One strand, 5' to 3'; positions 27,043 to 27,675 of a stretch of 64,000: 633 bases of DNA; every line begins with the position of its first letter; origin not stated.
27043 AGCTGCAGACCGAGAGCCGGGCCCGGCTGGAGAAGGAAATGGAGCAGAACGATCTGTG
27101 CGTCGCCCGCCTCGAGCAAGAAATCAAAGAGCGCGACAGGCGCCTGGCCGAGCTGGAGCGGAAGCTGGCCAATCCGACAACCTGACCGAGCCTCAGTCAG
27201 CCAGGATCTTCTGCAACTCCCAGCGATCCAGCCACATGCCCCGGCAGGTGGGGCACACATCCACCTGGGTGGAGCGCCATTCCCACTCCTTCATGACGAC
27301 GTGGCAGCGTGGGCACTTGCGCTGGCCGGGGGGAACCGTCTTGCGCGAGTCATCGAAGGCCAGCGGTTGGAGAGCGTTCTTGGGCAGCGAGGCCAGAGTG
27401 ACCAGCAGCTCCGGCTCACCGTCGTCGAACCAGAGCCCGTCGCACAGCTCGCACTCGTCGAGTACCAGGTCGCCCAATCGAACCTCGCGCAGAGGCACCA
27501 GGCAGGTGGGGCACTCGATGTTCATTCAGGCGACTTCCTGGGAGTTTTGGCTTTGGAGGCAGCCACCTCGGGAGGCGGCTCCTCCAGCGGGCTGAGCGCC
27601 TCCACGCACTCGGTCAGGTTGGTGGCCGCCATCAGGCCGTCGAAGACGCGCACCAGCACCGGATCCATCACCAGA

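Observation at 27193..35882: NfeD - flotillin - giant AAA+ ATPase - zinc-ribbon operon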

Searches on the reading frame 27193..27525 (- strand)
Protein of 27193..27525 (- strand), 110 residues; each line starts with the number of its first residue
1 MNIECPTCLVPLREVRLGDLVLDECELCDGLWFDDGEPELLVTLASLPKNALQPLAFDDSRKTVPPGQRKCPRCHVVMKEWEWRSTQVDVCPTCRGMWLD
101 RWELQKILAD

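Call 8: search_protein_families(library=pfam, proteins=[window:27193-27525:-], max_evalue=0.01)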
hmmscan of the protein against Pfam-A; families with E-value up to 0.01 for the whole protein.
window:27193-27525:- (110 aa): 2 families
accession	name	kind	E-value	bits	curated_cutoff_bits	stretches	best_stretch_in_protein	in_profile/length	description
PF13453.11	Zn_ribbon_TFIIB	-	3.1e-25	87.7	22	2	70-109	1-40/41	Transcription factor zinc-finger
PF12773.13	DZR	-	0.0044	17.6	27.3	0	63-96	7-32/45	Double zinc ribbon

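Call 9: search_protein_families(library=ncbifam, proteins=[window:27193-27525:-], max_evalue=0.01)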
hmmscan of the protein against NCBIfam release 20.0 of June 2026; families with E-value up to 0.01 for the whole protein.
window:27193-27525:- (110 aa): 0 families

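Call 11: search_protein_families(library=padloc, proteins=[window:27193-27525:-], max_evalue=0.1)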
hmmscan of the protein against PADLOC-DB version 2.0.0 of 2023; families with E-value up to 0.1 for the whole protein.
window:27193-27525:- (110 aa): 1 family
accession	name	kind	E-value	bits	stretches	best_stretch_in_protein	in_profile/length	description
PDLC04361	PDC-M04B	-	0.0084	14.2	1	66-99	76-109/125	-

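Call 58: find_homologous_proteins(query=window:27193-27525:-, max_evalue=0.001)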
Query window:27193-27525:- (110 aa): 10 proteins with E <= 0.001 among 14 candidates.
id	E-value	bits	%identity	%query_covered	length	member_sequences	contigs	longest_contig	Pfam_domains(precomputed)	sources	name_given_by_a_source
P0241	4.3e-60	219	87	100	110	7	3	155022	PF13453.12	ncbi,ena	-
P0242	9.2e-58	211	96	85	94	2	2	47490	PF13453.12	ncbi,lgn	-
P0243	9.7e-45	169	65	99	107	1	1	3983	PF13453.12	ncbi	ncbi:MAG: zf-TFIIB domain-containing protein [Candidatus Eremiobacterota bacterium]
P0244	1.0e-38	150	59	99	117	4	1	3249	PF13453.12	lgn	-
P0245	2.6e-38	149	57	99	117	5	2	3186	PF13453.12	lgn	-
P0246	9.1e-37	144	57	98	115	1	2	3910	PF13453.12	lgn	-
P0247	2.7e-35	139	58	96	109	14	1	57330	PF13453.12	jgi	jgi:Zn-finger nucleic acid-binding protein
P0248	7.9e-34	134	55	96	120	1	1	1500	PF13453.12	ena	-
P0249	3.0e-33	132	56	96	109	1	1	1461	PF13453.12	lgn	-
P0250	1.5e-28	117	52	96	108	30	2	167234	PF13453.12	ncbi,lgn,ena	ncbi:MAG: zf-TFIIB domain-containing protein [Vulcanimicrobiota bacterium]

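Call 59: find_encoding_contigs(protein=P0250, flank=10000, max_places=2)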
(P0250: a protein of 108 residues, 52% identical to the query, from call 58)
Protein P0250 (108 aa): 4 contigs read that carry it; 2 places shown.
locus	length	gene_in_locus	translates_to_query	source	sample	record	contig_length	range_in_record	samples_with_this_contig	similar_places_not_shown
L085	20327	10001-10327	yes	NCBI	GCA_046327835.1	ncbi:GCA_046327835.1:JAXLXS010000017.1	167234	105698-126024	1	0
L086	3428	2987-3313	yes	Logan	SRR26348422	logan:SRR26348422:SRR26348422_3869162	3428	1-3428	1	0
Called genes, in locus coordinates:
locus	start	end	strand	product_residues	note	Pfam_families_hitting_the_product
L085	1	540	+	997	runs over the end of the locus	PF02687:FtsX, PF25182:NonGDSL (weak), PF00657:Lipase_GDSL, PF13472:Lipase_GDSL_2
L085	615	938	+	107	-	PF00581:Rhodanese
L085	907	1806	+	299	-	-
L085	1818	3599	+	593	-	-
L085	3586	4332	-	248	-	-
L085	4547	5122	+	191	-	-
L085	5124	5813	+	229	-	-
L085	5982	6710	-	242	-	-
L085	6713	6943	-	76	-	-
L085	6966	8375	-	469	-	PF07690:MFS_1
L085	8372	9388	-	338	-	PF08545:ACP_syn_III (weak), PF08541:ACP_syn_III_C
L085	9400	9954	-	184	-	-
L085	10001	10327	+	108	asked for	PF13453:Zn_ribbon_TFIIB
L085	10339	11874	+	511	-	PF01676:Metalloenzyme, PF06415:iPGM_N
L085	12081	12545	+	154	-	PF13451:zf_Tbcl, PF23477:zf_Tbcl_2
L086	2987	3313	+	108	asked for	PF13453:Zn_ribbon_TFIIB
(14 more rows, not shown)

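Call 60: find_encoding_contigs(protein=P0247, flank=10000, max_places=2)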
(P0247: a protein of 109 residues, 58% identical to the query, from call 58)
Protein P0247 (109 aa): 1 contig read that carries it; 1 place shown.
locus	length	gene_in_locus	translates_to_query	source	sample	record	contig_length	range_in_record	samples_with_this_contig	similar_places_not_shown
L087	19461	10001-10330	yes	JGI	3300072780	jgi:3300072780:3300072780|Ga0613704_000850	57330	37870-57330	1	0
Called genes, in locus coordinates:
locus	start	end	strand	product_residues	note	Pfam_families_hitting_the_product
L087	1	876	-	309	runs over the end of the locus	PF13411:MerR_1, PF00376:MerR (weak), PF02607:B12-binding_2, PF02310:B12-binding (weak)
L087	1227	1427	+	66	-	-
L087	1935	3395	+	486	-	-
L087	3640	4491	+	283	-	-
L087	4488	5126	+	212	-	PF00899:ThiF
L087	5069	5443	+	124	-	PF14464:Prok-JAB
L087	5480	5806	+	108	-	PF00581:Rhodanese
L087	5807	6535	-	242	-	PF13428:TPR_14 (faint)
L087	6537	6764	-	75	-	-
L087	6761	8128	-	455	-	PF07690:MFS_1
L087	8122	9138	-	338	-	PF08545:ACP_syn_III (weak), PF08541:ACP_syn_III_C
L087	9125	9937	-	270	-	-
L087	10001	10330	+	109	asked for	PF13453:Zn_ribbon_TFIIB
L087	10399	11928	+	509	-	PF01676:Metalloenzyme, PF06415:iPGM_N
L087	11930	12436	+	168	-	PF13238:AAA_18 (faint), PF13671:AAA_33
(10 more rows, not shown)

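Call 62: find_encoding_contigs(protein=P0243, flank=5000, max_places=2)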
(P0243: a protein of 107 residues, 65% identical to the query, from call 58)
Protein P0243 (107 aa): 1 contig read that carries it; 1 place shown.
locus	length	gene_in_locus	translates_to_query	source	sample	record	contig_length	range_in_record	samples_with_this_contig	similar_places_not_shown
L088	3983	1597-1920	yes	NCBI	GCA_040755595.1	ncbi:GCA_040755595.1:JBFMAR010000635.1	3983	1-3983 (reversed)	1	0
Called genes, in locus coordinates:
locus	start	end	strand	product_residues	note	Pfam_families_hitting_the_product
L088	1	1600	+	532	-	PF00004:AAA (weak), PF13401:AAA_22 (weak)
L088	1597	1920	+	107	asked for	PF13453:Zn_ribbon_TFIIB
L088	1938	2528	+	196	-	-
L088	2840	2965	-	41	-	-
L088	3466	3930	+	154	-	-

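Call 63: find_encoding_contigs(protein=P0244, flank=5000, max_places=2)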
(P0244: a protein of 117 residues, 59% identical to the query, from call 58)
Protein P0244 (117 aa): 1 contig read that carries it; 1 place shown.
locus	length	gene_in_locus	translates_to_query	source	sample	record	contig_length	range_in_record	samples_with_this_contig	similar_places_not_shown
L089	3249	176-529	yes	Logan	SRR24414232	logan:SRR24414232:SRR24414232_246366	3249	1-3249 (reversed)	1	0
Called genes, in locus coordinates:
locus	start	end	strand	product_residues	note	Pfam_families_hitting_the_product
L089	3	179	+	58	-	?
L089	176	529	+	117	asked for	PF13453:Zn_ribbon_TFIIB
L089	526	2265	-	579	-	PF00512:HisKA, PF02518:HATPase_c, PF00072:Response_reg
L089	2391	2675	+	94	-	-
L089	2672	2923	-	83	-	-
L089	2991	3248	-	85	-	?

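Call 101: search_protein_families(library=pfam, proteins=[L088:1938-2528:+], max_evalue=0.01)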
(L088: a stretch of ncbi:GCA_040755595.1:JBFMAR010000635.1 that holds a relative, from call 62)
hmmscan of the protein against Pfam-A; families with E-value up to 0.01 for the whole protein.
L088:1938-2528:+ (196 aa): 0 families
